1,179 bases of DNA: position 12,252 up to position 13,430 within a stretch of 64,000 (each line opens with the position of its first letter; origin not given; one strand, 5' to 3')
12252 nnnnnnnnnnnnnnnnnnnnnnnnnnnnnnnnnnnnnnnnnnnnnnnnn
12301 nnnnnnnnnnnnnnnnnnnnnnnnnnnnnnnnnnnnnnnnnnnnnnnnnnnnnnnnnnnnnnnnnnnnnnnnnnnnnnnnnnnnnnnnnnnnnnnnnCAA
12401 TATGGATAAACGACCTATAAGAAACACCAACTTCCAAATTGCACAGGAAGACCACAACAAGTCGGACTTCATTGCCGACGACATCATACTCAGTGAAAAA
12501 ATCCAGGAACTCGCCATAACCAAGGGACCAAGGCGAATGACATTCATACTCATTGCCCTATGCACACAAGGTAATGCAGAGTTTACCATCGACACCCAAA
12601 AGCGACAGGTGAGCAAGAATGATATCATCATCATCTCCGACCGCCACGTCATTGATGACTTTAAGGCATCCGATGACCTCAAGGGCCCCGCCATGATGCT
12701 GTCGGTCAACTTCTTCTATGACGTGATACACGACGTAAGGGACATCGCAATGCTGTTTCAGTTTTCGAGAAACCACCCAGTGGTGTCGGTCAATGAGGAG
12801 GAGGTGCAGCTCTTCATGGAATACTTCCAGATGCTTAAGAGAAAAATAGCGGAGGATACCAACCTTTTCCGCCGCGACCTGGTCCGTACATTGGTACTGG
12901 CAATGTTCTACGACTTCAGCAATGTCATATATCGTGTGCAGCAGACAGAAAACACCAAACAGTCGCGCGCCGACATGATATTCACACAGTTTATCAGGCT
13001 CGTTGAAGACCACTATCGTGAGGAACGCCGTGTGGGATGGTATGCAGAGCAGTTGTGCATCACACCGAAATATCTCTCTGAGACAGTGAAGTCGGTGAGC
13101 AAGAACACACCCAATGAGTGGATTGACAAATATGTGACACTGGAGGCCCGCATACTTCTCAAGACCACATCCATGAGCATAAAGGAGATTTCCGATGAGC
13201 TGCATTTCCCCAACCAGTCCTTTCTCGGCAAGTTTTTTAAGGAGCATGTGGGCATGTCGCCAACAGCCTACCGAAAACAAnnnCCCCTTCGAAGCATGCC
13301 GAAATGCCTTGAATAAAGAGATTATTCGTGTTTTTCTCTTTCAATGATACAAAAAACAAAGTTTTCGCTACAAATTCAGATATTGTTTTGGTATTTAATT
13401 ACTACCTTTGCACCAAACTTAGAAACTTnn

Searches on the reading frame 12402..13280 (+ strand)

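Call 45: search_protein_families(library=pfam, proteins=[window:12402-13280:+], max_evalue=0.00001)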
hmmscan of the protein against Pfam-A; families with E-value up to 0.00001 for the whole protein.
window:12402-13280:+ (293 aa): 2 families
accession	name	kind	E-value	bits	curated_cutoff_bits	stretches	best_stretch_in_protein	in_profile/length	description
PF12833.13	HTH_18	-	1.1e-18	67.7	33.6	1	214-293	1-80/80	Helix-turn-helix domain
PF00165.29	HTH_AraC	-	3e-10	40.4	26.6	1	253-292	1-42/42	Bacterial regulatory helix-turn-helix proteins, AraC family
